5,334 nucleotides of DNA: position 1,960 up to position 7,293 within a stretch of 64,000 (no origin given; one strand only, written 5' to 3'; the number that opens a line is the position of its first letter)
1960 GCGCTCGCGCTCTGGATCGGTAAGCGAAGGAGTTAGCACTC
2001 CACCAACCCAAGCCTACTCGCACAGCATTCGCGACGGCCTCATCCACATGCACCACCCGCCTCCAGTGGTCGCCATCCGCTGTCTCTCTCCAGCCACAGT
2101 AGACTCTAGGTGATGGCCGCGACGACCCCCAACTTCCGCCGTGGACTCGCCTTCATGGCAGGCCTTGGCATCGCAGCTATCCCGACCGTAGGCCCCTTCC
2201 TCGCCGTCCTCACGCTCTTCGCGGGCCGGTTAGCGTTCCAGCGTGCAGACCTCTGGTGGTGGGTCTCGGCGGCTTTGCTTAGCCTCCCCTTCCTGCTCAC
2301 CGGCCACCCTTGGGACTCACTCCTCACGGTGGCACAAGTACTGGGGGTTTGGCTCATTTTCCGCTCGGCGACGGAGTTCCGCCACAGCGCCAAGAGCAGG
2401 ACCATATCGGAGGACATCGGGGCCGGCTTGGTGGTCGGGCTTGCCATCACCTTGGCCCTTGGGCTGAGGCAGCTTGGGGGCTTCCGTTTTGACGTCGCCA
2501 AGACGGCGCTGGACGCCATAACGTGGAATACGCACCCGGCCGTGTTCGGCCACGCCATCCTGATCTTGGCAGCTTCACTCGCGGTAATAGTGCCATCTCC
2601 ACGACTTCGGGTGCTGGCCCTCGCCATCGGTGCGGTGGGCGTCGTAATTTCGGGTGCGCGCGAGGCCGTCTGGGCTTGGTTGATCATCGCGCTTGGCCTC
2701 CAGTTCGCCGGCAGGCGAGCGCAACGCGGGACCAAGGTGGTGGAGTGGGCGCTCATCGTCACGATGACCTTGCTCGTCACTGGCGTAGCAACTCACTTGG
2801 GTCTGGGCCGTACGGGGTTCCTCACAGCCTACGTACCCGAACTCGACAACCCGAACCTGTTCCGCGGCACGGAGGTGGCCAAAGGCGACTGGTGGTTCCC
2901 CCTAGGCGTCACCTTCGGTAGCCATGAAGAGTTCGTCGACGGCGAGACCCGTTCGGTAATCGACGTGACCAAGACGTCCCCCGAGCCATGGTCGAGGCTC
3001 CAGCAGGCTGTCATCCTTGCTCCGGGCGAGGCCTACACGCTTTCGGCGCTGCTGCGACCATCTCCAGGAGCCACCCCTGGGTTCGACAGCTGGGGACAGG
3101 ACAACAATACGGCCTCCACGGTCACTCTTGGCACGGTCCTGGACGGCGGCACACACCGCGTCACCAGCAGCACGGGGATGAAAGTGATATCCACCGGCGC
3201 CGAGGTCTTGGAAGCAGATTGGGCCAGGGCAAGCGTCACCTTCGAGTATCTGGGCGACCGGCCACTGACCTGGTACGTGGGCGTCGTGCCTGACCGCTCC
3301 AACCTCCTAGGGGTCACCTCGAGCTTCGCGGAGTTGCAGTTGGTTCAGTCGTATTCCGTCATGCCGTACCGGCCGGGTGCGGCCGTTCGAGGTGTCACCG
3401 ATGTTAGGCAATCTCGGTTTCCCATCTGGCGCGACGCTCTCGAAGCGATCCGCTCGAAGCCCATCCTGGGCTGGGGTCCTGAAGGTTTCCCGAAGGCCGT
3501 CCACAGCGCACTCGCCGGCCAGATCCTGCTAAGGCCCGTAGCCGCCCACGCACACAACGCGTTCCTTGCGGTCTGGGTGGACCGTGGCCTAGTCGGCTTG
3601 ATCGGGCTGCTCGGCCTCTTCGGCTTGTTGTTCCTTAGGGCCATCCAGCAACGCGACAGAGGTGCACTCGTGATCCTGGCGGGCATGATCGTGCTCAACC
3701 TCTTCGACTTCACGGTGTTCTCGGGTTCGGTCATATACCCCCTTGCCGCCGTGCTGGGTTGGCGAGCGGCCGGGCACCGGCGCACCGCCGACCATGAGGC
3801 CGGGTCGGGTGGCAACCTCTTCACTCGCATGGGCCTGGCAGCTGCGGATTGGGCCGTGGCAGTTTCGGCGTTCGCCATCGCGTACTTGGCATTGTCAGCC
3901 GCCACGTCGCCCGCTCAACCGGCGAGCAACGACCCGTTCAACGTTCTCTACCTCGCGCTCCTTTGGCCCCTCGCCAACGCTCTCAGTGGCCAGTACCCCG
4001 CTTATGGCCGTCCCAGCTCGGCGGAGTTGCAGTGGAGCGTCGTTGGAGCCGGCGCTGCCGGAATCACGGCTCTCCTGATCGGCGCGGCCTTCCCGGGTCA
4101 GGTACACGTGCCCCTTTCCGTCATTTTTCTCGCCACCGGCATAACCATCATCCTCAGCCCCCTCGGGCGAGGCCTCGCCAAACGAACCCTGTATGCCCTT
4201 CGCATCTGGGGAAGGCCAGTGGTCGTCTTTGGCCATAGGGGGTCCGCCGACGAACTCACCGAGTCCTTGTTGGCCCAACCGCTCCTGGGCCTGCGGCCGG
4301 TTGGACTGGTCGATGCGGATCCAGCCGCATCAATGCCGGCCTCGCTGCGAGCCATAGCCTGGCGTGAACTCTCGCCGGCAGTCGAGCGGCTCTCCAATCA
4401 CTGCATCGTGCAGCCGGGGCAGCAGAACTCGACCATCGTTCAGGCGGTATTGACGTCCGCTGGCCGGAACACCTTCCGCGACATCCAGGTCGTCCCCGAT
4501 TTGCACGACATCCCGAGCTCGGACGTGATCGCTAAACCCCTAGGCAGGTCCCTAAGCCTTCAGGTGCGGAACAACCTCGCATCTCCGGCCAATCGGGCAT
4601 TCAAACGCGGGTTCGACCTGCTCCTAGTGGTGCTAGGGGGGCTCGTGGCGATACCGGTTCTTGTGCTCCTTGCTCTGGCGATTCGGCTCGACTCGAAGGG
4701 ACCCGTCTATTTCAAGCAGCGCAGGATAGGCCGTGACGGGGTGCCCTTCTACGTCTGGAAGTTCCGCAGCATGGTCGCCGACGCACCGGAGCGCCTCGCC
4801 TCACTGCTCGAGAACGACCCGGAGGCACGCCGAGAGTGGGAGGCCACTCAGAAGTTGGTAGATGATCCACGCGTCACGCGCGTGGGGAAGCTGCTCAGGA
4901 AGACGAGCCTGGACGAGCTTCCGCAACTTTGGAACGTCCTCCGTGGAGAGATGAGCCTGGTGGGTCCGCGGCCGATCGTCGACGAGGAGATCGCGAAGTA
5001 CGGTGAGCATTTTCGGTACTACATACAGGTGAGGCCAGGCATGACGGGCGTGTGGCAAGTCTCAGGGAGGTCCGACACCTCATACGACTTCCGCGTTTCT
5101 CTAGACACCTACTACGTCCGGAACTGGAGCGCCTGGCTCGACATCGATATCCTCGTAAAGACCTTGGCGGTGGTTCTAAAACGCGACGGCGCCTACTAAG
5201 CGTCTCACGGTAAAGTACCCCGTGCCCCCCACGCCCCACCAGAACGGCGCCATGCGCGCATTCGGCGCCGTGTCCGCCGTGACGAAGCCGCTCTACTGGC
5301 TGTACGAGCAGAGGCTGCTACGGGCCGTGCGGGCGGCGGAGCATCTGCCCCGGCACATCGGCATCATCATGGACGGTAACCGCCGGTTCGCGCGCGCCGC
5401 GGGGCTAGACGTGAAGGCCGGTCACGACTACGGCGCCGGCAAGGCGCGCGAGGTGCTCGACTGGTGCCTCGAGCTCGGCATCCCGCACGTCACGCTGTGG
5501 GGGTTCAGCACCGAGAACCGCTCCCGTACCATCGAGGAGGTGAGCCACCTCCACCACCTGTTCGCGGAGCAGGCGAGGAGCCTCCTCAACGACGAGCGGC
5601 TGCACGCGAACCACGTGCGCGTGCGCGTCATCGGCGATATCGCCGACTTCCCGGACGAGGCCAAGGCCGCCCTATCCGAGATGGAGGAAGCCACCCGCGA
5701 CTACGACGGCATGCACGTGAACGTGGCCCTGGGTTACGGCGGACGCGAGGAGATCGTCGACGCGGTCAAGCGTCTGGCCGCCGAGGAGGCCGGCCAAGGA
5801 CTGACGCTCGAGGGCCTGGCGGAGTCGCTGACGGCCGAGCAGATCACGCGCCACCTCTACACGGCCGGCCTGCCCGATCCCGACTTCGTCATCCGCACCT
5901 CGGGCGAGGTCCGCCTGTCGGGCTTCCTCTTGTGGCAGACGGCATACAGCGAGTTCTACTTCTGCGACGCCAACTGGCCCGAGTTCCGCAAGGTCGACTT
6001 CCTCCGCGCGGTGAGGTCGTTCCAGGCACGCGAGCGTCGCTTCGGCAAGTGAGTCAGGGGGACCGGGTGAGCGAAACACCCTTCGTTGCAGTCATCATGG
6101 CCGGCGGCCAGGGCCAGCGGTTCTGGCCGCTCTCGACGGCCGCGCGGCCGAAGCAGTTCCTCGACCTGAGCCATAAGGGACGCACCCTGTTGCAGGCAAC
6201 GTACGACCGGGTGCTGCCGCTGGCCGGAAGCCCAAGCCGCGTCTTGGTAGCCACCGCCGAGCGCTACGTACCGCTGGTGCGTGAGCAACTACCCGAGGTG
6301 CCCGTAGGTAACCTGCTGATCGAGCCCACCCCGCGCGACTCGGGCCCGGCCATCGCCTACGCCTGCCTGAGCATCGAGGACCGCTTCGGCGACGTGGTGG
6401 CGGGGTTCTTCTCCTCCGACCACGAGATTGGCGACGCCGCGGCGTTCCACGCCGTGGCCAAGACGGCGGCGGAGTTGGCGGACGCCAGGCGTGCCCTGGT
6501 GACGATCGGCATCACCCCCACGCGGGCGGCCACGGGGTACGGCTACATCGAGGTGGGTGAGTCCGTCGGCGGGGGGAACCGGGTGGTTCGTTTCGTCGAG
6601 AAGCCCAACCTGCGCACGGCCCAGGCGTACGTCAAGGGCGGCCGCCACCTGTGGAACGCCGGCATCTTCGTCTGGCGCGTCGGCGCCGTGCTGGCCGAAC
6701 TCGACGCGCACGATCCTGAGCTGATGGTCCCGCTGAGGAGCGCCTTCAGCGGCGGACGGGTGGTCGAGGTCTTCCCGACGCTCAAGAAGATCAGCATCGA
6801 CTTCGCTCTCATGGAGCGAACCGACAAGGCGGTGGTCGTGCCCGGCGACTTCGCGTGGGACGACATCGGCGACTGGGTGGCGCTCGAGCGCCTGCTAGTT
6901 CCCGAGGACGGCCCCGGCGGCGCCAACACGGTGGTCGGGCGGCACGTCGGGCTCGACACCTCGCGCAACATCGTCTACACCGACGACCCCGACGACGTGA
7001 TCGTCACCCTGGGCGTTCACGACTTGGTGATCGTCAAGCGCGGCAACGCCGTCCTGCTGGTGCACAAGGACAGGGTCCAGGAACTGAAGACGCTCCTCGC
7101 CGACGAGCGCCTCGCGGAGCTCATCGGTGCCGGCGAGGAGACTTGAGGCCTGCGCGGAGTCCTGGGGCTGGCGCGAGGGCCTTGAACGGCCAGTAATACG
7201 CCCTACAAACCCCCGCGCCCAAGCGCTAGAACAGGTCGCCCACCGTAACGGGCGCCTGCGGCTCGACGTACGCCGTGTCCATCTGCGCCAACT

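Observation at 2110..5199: Single ORF fusing an O-antigen ligase/polymerase-type module to a complete WbaP-like initiating phosphoglycosyl transferase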

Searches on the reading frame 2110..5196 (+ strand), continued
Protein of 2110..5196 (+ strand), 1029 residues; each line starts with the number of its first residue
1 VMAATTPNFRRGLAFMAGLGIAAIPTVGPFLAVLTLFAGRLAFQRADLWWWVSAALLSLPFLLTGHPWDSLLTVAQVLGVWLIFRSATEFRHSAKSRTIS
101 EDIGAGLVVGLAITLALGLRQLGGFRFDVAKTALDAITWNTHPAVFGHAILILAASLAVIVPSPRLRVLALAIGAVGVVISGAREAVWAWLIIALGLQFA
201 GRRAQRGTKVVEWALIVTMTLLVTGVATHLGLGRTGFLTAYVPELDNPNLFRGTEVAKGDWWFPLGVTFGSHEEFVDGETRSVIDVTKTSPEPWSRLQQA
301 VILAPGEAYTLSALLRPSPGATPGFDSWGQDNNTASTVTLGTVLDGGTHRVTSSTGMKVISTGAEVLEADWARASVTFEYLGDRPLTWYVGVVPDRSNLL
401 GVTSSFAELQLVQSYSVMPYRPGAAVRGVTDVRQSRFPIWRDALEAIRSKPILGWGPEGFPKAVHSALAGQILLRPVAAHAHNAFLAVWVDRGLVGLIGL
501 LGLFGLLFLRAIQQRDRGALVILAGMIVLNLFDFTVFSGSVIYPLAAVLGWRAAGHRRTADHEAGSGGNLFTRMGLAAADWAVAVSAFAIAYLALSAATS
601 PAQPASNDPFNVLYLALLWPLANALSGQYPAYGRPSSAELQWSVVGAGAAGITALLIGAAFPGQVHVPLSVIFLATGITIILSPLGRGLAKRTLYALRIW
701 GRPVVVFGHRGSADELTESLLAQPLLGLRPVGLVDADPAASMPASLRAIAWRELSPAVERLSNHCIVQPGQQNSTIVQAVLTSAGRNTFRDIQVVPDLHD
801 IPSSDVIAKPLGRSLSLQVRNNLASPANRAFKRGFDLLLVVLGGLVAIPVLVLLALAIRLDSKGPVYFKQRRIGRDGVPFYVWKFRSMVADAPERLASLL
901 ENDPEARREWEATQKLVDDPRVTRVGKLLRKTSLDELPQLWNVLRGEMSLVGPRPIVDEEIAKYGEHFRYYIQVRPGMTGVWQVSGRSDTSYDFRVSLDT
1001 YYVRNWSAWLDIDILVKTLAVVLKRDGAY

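Call 60: search_protein_families(library=ncbifam, proteins=[P0018, P0070, P0017], max_evalue=1e-20)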
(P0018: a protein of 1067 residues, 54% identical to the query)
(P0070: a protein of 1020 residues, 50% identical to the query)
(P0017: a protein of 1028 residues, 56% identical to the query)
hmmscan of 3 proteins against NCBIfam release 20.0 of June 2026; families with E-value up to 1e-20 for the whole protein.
P0018 (1067 aa): 10 families
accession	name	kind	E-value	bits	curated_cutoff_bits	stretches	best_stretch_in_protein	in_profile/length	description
TIGR03022.1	WbaP_sugtrans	subfamily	9.4e-121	404.2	403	1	615-1066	1-454/456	undecaprenyl-phosphate galactose phosphotransferase WbaP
TIGR03025.1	EPS_sugtrans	subfamily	2.1e-97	327.2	295.55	1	648-1065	30-442/445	exopolysaccharide biosynthesis polyprenyl glycosylphosphotransferase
TIGR03023.1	WcaJ_sugtrans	equivalog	4.4e-70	237.2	410.75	1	624-1062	8-447/453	undecaprenyl-phosphate glucose phosphotransferase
NF011751.0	PRK15204.1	equivalog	3.7e-66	223.7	907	1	671-1063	79-471/476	undecaprenyl-phosphate galactose phosphotransferase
NF052601.1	undeca_RfbP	equivalog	1.7e-65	220.7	330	1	862-1062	36-236/244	undecaprenyl-phosphate galactose phosphotransferase family protein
NF041877.1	EPS_EpsZ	equivalog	2.5e-46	158.3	800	1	867-1063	262-454/459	exopolysaccharide biosynthesis polyisoprenyl-phosphate hexose-1-phosphate transferase EpsZ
TIGR03013.1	EpsB_2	subfamily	1.6e-38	132.9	393.35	1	865-1061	249-436/443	TIGR03013 family XrtA/PEP-CTERM system glycosyltransferase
NF007518.0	PRK10124.1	equivalog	2.7e-34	118.7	684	1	714-1057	118-453/464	undecaprenyl-phosphate glucose phosphotransferase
NF045514.1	glycotran_HepC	equivalog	1.9e-25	89.4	140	1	862-997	108-214/220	heterocyst development glycosyltransferase HepC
NF050817.1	PolSacchBiosHfsE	equivalog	2e-25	89.4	750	1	863-1063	264-461/467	polysaccharide biosynthesis protein HfsE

P0070 (1020 aa): 9 families
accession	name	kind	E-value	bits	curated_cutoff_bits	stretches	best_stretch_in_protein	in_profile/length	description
TIGR03022.1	WbaP_sugtrans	subfamily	1.9e-112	376.8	403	1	602-1019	32-454/456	undecaprenyl-phosphate galactose phosphotransferase WbaP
TIGR03025.1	EPS_sugtrans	subfamily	8.5e-97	325.2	295.55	1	602-1018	28-442/445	exopolysaccharide biosynthesis polyprenyl glycosylphosphotransferase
TIGR03023.1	WcaJ_sugtrans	equivalog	1.5e-69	235.5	410.75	1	604-1015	33-447/453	undecaprenyl-phosphate glucose phosphotransferase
NF011751.0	PRK15204.1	equivalog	7e-63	212.9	907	1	668-1019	120-474/476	undecaprenyl-phosphate galactose phosphotransferase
NF052601.1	undeca_RfbP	equivalog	2.2e-61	207.3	330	1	814-1018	35-239/244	undecaprenyl-phosphate galactose phosphotransferase family protein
NF041877.1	EPS_EpsZ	equivalog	1.3e-46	159.2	800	1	814-1019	256-457/459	exopolysaccharide biosynthesis polyisoprenyl-phosphate hexose-1-phosphate transferase EpsZ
TIGR03013.1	EpsB_2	subfamily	3.2e-37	128.7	393.35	1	644-1019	74-441/443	TIGR03013 family XrtA/PEP-CTERM system glycosyltransferase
NF007518.0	PRK10124.1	equivalog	2.3e-33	115.6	684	1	682-1010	132-453/464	undecaprenyl-phosphate glucose phosphotransferase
NF050817.1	PolSacchBiosHfsE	equivalog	1.4e-23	83.4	750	1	778-1010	226-455/467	polysaccharide biosynthesis protein HfsE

P0017 (1028 aa): 10 families
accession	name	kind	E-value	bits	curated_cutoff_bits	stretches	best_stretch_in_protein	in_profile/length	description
TIGR03022.1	WbaP_sugtrans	subfamily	1.5e-133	446.4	403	1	576-1028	1-456/456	undecaprenyl-phosphate galactose phosphotransferase WbaP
TIGR03025.1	EPS_sugtrans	subfamily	4.1e-111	372.4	295.55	1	580-1028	3-445/445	exopolysaccharide biosynthesis polyprenyl glycosylphosphotransferase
TIGR03023.1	WcaJ_sugtrans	equivalog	8.5e-89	298.9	410.75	1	601-1028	25-453/453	undecaprenyl-phosphate glucose phosphotransferase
NF011751.0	PRK15204.1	equivalog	9.7e-78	261.9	907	1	621-1028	68-476/476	undecaprenyl-phosphate galactose phosphotransferase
NF052601.1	undeca_RfbP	equivalog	6.3e-74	248.3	330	1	822-1022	36-236/244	undecaprenyl-phosphate galactose phosphotransferase family protein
NF041877.1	EPS_EpsZ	equivalog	4e-59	200.5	800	1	827-1027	262-458/459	exopolysaccharide biosynthesis polyisoprenyl-phosphate hexose-1-phosphate transferase EpsZ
TIGR03013.1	EpsB_2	subfamily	9.3e-50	170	393.35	1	826-1027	250-442/443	TIGR03013 family XrtA/PEP-CTERM system glycosyltransferase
NF007518.0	PRK10124.1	equivalog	3.2e-48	164.6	684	1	824-1018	267-454/464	undecaprenyl-phosphate glucose phosphotransferase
NF050817.1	PolSacchBiosHfsE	equivalog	3.8e-42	144.6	750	1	825-1022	266-460/467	polysaccharide biosynthesis protein HfsE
NF045514.1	glycotran_HepC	equivalog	5.3e-23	81.4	140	1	823-956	109-213/220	heterocyst development glycosyltransferase HepC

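Call 68: search_protein_families(library=pfam, proteins=[L002:621-2078:+, L002:2056-3339:+, L002:2835-4472:+, L002:4472-5698:+, L002:5698-6909:+, L002:6558-8387:+, L005:219-1052:+, L005:1052-2395:+], max_evalue=0.01)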
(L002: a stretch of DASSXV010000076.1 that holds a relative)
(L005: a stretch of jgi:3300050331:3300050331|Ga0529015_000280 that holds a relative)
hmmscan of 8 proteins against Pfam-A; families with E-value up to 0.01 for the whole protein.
L002:621-2078:+ (486 aa): 1 family
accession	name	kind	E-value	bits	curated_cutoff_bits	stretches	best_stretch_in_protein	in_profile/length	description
PF04230.19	PS_pyruv_trans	-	1.1e-27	98.1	25.3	1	161-416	59-279/280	Polysaccharide pyruvyl transferase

L002:2056-3339:+ (428 aa): 0 families

L002:2835-4472:+ (546 aa): 5 families
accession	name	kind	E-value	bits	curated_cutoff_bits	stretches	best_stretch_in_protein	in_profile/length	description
PF13692.12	Glyco_trans_1_4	-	1.1e-37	129.9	27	1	361-499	2-142/142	Glycosyl transferases group 1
PF00534.26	Glycos_transf_1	-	3.1e-36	125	26.4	1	350-511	5-170/172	Glycosyl transferases group 1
PF13439.12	Glyco_transf_4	-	5.6e-18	66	28.5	1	183-337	1-168/170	Glycosyltransferase Family 4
PF13524.12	Glyco_trans_1_2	-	3.1e-05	24.4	25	1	426-524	39-139/144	Glycosyl transferase-like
PF20706.3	GT4-conflict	-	0.0015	18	26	1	418-479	266-327/385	Family 4 Glycosyltransferase in conflict systems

L002:4472-5698:+ (409 aa): 5 families
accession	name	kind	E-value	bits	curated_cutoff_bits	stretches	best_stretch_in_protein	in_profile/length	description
PF00534.26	Glycos_transf_1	-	8.4e-32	110.5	26.4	1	218-382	13-171/172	Glycosyl transferases group 1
PF13692.12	Glyco_trans_1_4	-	4.1e-30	105.3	27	1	221-369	2-142/142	Glycosyl transferases group 1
PF13524.12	Glyco_trans_1_2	-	2.8e-10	40.7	25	1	250-398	13-143/144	Glycosyl transferase-like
PF20706.3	GT4-conflict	-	8.1e-07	28.8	26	1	201-346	176-323/385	Family 4 Glycosyltransferase in conflict systems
PF13439.12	Glyco_transf_4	-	0.00025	21.6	28.5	1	93-206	39-166/170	Glycosyltransferase Family 4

L002:5698-6909:+ (404 aa): 5 families
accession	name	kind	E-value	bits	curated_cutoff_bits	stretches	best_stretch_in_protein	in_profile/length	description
PF13692.12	Glyco_trans_1_4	-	5e-16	59.7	27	1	224-358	7-142/142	Glycosyl transferases group 1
PF00534.26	Glycos_transf_1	-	2.2e-15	57.1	26.4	1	220-371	17-171/172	Glycosyl transferases group 1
PF13524.12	Glyco_trans_1_2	-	1.1e-11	45.4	25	1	236-375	5-131/144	Glycosyl transferase-like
PF13579.12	Glyco_trans_4_4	-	3.1e-11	44.3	29.7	1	19-196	4-158/158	Glycosyl transferase 4-like domain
PF13439.12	Glyco_transf_4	-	9e-05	23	28.5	1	21-197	7-166/170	Glycosyltransferase Family 4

L002:6558-8387:+ (610 aa): 1 family
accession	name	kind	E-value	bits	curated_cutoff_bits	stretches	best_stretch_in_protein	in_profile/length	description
PF04932.20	Wzy_C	-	1.9e-20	73.6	31.7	1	407-543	2-147/149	O-Antigen ligase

L005:219-1052:+ (278 aa): 0 families

L005:1052-2395:+ (448 aa): 0 families

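Call 74: search_protein_families(library=ncbifam, proteins=[L005:10001-11800:+, L005:2368-4059:-, L005:5237-6559:-], max_evalue=1)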
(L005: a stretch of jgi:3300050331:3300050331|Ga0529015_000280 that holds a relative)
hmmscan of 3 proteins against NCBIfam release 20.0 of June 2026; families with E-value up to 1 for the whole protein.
L005:10001-11800:+ (600 aa): 2 families
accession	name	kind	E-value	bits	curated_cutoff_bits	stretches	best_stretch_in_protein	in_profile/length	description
NF048003.1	GTA_spike_fiber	domain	7.3e-05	23.4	36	1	317-446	38-159/182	phage head spike fiber domain-containing protein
NF058641.1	TfpM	equivalog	0.00054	19.1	600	1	474-587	246-345/421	O-linking oligosaccharyltransferase TfpM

L005:2368-4059:- (563 aa): 3 families
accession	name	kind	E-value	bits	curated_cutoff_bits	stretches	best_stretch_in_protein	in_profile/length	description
NF048003.1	GTA_spike_fiber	domain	1.8e-13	51.4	36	1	241-421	2-172/182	phage head spike fiber domain-containing protein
NF058641.1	TfpM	equivalog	1.2e-05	24.6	600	1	434-534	246-340/421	O-linking oligosaccharyltransferase TfpM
NF045839.1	blaOXA-18_like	exception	0.017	14.4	540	1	324-354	222-251/269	OXA-18 family class D beta-lactamase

L005:5237-6559:- (440 aa): 0 families

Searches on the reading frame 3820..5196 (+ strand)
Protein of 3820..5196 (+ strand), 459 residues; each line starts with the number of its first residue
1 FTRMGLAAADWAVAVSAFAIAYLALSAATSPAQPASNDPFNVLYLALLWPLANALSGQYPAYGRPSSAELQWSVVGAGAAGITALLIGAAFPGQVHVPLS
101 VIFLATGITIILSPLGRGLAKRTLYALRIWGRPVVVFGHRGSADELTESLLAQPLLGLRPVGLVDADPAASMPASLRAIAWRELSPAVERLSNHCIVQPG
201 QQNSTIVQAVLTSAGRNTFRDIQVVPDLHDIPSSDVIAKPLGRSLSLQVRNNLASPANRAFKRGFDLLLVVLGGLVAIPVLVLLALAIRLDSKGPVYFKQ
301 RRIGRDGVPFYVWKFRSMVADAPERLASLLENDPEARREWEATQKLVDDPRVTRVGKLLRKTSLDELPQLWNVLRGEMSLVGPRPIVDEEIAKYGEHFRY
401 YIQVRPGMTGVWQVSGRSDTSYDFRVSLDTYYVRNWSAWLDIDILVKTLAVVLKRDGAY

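Call 27: search_solved_structures(query=window:3820-5196:+, max_evalue=0.001, show_alignments=1)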
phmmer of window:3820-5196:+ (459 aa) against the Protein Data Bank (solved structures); distinct sequences matched with E-value up to 0.001: 7.
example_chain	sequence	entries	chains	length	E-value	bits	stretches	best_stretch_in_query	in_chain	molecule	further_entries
30us_A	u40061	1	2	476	1.4e-80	274.5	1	109-459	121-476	UDP-Gal::undecaprenolphosphate Gal-1-P transferase WbaP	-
9s7s_A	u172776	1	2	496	1.6e-80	274.3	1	109-459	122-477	UDP-Gal::undecaprenolphosphate Gal-1-P transferase WbaP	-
30wc_A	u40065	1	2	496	1.6e-80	274.3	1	109-459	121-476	Undecaprenyl-phosphate galactose phosphotransferase WbaP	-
9s8l_A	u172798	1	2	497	1.6e-80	274.3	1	109-459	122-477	UDP-Gal::undecaprenolphosphate Gal-1-P transferase WbaP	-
8t53_A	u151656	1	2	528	4.7e-76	259.5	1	108-459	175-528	Undecaprenyl-phosphate galactose phosphotransferase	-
8e37_B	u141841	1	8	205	4.2e-31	111.3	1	261-458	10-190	N,N'-diacetylbacilliosaminyl-1-phosphate transferase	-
8g1n_A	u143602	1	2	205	1.5e-30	109.6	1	261-458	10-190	N,N'-diacetylbacilliosaminyl-1-phosphate transferase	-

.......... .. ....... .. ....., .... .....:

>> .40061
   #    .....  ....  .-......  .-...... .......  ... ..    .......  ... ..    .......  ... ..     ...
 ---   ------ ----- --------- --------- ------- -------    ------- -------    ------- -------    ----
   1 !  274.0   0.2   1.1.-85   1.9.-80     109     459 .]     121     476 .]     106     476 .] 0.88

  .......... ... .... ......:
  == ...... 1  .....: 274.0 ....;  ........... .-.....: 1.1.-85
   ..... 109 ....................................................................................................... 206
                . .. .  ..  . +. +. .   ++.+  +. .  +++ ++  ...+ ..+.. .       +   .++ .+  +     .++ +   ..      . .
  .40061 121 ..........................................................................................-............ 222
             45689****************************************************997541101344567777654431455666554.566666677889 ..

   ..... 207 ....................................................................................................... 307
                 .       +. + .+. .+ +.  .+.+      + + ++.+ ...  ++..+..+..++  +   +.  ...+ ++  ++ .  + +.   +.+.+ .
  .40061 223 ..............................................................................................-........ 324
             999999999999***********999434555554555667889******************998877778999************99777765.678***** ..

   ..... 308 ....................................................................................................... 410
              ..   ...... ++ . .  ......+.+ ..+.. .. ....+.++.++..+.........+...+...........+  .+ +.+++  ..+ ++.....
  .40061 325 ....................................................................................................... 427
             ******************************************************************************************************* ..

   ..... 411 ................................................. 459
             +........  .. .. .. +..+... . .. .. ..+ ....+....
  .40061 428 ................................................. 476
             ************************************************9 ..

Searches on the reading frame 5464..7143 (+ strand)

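Call 4: search_protein_families(library=pfam, proteins=[window:5464-7143:+], max_evalue=0.01)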
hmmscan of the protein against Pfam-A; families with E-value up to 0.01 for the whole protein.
window:5464-7143:+ (560 aa): 3 families
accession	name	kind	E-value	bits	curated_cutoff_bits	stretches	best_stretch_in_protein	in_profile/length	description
PF00483.29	NTP_transferase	-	5e-37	128.2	21.2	1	209-475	2-236/245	Nucleotidyl transferase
PF22640.1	ManC_GMP_beta-helix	-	1.9e-14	53.8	27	1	492-544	1-51/55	MannoseP isomerase/GMP-like beta-helix domain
PF12804.13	NTP_transf_3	-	2.3e-06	28.3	27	1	209-280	1-59/160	MobA-like NTP transferase domain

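Call 5: search_protein_families(library=ncbifam, proteins=[window:5464-7143:+], max_evalue=0.01)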
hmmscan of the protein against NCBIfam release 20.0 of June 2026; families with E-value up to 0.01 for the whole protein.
window:5464-7143:+ (560 aa): 7 families
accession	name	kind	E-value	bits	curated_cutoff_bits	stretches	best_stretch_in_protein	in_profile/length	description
TIGR01479.1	GMP_PMI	equivalog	2.7e-76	257.3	372.95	1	208-545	2-342/467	mannose-1-phosphate guanylyltransferase/mannose-6-phosphate isomerase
NF012004.0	PRK15460.1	equivalog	3.1e-58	197.6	859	1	207-545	6-352/478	mannose-1-phosphate guanyltransferase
TIGR03992.1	Arch_glmU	subfamily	3.8e-05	22.7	292.1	1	209-396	3-167/393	bifunctional sugar-1-phosphate nucleotidylyltransferase/acetyltransferase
TIGR00453.1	ispD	equivalog_domain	0.0019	17.7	181.3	1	208-276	1-62/219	2-C-methyl-D-erythritol 4-phosphate cytidylyltransferase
NF002023.0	PRK00844.1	subfamily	0.0081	15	458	0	207-230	7-29/408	glucose-1-phosphate adenylyltransferase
NF001947.0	PRK00725.1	subfamily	0.0086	14.9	470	0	344-414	158-225/426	glucose-1-phosphate adenylyltransferase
TIGR01099.1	galU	equivalog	0.0088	15.7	326.8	0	337-402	145-211/261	UTP--glucose-1-phosphate uridylyltransferase GalU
